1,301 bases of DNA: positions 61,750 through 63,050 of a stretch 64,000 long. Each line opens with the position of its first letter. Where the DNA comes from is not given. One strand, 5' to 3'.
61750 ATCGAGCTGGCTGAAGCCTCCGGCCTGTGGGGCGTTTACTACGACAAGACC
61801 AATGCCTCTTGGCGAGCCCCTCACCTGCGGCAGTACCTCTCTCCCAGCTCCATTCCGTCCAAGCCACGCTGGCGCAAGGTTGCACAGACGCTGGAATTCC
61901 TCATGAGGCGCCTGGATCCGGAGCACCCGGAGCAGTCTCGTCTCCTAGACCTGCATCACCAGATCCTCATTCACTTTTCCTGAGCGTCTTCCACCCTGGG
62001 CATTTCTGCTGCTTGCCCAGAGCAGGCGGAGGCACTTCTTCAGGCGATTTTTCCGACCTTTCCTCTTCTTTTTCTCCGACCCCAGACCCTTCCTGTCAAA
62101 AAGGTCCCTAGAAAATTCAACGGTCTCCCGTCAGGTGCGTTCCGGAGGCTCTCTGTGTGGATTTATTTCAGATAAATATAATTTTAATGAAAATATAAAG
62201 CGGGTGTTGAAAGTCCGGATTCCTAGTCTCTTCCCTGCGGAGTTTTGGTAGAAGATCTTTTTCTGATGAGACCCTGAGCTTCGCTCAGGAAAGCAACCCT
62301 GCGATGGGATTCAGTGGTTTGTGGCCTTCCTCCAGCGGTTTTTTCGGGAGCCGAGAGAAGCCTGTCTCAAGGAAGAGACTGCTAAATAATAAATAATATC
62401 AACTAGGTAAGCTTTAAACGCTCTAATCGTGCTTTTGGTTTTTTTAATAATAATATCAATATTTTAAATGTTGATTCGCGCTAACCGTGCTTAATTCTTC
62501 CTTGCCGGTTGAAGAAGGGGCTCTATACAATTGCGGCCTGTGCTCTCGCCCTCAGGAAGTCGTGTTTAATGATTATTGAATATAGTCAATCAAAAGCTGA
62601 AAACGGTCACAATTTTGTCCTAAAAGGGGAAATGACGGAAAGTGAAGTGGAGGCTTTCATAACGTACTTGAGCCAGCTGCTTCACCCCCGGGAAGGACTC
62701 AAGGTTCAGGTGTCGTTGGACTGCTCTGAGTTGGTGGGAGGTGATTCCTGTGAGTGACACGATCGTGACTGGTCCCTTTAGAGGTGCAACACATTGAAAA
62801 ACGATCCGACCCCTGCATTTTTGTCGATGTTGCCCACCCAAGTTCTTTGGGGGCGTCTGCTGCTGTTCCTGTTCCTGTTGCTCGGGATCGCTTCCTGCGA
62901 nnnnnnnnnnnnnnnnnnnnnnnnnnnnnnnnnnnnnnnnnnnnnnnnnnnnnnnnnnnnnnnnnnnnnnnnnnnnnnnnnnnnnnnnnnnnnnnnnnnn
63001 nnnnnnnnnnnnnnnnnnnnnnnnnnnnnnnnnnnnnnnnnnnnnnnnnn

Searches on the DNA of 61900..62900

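Call 82: search_rna_families(source=window, start=61900, end=62900, threshold=evalue, max_evalue=1)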
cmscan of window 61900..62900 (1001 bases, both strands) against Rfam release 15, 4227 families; matches with E-value up to 1: 0.
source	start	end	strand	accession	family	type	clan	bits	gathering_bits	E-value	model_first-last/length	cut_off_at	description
